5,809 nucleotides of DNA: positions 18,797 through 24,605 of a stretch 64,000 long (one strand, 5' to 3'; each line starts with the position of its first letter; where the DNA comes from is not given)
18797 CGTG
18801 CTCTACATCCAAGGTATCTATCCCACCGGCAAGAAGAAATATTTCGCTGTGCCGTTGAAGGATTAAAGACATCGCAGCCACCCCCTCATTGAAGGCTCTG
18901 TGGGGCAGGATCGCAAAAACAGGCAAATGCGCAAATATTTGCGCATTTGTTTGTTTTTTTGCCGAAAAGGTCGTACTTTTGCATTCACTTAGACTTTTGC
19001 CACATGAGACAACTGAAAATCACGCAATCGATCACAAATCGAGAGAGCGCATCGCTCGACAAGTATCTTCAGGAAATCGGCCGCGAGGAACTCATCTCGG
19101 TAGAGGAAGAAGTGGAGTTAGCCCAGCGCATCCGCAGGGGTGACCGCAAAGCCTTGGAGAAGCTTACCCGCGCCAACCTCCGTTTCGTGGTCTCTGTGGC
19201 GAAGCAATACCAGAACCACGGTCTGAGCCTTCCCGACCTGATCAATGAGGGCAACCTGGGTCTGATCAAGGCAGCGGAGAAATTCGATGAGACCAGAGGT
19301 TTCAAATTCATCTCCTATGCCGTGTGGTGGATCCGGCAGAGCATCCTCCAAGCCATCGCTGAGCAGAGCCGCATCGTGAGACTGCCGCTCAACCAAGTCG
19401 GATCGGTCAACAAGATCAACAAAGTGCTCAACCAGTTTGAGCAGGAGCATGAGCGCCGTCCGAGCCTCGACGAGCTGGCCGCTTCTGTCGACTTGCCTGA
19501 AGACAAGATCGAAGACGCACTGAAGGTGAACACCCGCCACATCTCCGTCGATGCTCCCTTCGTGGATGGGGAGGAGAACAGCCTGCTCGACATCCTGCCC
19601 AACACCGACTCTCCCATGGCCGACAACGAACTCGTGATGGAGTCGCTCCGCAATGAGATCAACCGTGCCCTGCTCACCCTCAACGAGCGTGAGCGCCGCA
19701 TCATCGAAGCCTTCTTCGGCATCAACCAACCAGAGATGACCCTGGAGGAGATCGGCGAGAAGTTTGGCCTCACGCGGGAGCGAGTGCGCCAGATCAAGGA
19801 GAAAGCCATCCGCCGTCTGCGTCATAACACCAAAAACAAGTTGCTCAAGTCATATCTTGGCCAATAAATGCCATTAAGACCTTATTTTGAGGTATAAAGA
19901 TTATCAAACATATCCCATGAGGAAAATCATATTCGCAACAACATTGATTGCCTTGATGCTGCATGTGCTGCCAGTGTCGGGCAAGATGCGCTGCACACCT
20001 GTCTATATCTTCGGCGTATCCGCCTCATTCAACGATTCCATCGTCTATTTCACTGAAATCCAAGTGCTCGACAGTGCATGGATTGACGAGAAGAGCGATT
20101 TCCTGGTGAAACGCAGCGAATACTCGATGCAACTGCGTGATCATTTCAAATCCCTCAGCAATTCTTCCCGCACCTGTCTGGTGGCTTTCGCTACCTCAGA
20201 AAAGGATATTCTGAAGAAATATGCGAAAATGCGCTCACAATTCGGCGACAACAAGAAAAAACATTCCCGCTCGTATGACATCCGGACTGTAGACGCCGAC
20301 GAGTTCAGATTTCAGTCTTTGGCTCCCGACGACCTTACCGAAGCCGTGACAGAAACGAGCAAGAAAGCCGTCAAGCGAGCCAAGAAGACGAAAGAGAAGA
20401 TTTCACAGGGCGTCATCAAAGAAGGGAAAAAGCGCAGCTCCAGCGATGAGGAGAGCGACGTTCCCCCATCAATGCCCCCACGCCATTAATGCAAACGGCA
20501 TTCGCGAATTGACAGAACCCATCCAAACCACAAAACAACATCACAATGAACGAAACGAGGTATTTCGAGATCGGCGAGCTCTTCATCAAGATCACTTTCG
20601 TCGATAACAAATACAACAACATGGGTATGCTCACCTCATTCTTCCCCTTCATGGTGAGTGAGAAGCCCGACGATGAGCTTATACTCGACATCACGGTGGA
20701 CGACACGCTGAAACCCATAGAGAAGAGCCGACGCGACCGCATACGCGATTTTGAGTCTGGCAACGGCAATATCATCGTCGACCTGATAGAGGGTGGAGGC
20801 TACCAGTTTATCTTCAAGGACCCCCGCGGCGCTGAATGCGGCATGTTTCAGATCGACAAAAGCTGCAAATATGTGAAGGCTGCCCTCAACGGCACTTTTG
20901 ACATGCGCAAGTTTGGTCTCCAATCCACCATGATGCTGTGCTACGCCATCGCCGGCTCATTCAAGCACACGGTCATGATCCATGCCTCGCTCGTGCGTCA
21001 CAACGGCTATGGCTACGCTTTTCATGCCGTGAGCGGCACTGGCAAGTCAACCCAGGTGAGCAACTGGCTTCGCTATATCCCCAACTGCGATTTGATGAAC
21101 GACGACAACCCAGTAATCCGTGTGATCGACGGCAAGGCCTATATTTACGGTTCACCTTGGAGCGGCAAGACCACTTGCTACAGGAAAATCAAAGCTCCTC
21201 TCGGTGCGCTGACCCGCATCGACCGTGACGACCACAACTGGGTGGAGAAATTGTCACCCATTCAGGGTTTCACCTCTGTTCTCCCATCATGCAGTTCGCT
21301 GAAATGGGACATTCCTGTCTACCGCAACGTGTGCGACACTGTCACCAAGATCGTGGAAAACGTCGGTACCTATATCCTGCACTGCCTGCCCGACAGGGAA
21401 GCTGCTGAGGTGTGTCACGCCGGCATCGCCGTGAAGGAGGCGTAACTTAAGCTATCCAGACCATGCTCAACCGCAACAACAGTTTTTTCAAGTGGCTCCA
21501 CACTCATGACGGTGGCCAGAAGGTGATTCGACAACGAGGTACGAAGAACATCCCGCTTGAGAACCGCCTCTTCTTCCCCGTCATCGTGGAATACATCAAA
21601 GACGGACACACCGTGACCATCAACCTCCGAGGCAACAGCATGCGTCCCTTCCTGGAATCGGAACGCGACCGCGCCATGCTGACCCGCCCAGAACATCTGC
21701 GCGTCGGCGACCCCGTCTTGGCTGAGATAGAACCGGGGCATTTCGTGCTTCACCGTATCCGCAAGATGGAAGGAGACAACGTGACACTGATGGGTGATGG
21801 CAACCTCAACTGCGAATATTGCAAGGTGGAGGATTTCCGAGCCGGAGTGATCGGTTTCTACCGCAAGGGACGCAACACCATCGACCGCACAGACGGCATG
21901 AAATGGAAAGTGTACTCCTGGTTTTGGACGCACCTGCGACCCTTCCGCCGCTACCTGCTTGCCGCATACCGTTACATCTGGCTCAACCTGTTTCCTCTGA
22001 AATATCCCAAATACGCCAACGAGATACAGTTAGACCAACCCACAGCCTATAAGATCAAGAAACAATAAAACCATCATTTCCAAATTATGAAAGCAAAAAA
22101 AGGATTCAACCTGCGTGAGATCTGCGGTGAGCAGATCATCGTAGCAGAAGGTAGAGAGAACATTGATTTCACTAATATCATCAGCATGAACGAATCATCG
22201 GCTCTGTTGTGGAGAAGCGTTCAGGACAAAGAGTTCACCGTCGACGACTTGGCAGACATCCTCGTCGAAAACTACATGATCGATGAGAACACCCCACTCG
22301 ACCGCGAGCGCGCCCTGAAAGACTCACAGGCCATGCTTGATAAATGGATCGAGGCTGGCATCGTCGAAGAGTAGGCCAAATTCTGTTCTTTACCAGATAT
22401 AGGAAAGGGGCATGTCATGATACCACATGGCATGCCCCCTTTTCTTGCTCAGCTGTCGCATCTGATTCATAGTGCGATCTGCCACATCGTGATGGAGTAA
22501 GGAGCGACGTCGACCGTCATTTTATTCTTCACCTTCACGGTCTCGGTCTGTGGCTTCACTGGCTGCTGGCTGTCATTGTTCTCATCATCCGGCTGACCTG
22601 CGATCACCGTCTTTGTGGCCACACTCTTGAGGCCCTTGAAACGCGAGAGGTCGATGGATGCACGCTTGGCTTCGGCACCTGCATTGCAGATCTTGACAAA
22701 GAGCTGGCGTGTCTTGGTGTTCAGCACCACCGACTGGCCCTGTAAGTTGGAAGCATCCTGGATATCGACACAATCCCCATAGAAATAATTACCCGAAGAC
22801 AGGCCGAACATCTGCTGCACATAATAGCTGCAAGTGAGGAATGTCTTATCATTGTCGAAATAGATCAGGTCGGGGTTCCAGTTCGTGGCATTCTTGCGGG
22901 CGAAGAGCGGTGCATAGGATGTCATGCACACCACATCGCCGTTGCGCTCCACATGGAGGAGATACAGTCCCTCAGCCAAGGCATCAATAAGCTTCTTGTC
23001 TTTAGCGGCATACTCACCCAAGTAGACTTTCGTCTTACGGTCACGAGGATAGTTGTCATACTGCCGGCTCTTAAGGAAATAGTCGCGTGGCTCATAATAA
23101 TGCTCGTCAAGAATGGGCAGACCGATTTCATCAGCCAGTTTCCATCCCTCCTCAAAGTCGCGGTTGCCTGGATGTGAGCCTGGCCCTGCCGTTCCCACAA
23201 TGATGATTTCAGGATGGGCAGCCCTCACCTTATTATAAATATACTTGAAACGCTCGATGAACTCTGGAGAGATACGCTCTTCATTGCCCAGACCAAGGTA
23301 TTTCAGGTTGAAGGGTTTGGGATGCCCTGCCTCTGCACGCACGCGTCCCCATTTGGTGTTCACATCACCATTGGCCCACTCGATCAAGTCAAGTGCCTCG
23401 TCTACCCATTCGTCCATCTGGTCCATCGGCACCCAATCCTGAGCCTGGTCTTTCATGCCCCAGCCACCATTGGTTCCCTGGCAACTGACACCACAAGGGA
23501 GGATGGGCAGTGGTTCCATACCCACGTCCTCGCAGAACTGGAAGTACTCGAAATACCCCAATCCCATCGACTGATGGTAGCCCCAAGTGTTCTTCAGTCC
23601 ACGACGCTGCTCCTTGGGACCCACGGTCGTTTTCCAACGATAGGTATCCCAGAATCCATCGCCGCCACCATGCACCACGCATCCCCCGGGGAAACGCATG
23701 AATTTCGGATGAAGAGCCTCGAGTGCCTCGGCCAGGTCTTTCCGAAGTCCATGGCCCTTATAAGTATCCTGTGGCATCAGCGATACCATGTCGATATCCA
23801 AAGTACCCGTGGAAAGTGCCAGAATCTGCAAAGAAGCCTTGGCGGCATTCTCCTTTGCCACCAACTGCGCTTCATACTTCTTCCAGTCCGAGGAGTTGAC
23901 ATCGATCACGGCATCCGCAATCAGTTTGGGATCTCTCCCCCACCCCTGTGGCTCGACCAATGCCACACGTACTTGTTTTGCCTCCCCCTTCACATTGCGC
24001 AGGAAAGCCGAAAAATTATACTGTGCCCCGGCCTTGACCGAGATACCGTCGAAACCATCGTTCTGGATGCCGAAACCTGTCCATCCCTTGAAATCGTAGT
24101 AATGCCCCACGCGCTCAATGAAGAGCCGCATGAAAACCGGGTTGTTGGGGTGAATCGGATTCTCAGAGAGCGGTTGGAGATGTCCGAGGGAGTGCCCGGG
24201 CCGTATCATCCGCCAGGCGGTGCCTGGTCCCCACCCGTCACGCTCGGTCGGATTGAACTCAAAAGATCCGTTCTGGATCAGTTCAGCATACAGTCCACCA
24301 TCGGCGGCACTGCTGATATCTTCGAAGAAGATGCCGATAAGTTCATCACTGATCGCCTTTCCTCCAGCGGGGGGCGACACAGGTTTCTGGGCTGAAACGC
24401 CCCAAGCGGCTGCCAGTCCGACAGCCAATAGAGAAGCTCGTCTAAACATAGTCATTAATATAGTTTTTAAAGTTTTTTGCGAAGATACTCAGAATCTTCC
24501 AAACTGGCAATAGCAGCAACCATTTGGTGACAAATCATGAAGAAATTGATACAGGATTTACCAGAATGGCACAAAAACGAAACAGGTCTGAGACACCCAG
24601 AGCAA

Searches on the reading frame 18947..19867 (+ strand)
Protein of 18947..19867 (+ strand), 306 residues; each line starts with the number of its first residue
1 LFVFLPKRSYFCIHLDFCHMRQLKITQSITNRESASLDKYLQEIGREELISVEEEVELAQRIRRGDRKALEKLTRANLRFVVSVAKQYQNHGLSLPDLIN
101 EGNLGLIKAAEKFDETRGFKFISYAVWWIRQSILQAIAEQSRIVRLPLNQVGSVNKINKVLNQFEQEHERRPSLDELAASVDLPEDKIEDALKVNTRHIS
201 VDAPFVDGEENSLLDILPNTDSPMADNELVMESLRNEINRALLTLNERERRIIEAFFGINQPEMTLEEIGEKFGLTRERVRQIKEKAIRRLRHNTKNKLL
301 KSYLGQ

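Call 44: search_protein_families(library=pfam, proteins=[window:18947-19867:+], max_evalue=0.1)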
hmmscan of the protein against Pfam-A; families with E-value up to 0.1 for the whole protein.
window:18947-19867:+ (306 aa): 8 families
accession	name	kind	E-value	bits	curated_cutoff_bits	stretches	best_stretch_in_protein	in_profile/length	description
PF04542.20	Sigma70_r2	-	1.5e-18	66.8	24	1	74-142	2-70/71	Sigma-70 region 2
PF04545.22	Sigma70_r4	-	6.7e-17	61.2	24.1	1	241-293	1-50/50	Sigma-70, region 4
PF04539.22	Sigma70_r3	-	1.9e-15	57.1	25.3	1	154-222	3-71/78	Sigma-70 region 3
PF00140.25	Sigma70_r1_2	-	8.4e-12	45.3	22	1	36-67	2-33/34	Sigma-70 factor, region 1.2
PF08281.18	Sigma70_r4_2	-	0.023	14.8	25.7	0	236-291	2-54/54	Sigma-70, region 4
PF11740.13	KfrA_N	-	0.031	15.4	26.1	1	144-186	24-61/113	Plasmid replication region DNA-binding N-term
PF21476.4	PF0610-like_N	-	0.056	14.1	33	0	250-280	4-31/50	PF0610-like, N-terminal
PF13518.12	HTH_28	-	0.08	13.5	25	0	265-286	14-35/52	Helix-turn-helix domain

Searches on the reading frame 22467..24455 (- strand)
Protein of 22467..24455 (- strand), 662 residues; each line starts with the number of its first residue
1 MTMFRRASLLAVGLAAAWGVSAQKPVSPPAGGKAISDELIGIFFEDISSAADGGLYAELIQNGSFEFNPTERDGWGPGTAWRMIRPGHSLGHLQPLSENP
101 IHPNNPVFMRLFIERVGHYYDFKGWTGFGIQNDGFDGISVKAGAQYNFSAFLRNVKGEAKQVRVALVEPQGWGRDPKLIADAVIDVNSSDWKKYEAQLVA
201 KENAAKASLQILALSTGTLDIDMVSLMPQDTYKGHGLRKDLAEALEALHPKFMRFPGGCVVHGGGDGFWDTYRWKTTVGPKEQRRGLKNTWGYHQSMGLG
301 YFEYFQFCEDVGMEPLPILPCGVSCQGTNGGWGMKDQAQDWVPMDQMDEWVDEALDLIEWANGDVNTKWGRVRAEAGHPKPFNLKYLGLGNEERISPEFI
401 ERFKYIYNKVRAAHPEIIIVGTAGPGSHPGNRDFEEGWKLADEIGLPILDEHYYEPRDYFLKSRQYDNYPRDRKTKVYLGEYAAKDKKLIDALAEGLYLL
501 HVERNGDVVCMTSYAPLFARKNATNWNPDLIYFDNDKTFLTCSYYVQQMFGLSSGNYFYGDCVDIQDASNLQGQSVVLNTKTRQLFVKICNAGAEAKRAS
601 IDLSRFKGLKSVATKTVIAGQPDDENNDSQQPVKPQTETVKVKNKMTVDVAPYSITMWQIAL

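Call 44: search_protein_families(library=pfam, proteins=[window:22467-24455:-], max_evalue=0.1)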
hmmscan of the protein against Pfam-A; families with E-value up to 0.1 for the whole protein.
window:22467-24455:- (662 aa): 3 families
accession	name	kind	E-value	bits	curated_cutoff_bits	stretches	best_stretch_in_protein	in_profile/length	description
PF22848.2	ASD1_dom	-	5.5e-91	304.8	22.2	1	245-483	3-239/239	Alpha-L-arabinofuranosidase 1 domain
PF06964.18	Alpha-L-AF_C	-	6e-24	85.6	27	1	485-654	17-165/165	Alpha-L-arabinofuranosidase C-terminal domain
PF02018.23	CBM_4_9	-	0.00052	20.8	25.9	1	136-211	55-129/136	Carbohydrate binding domain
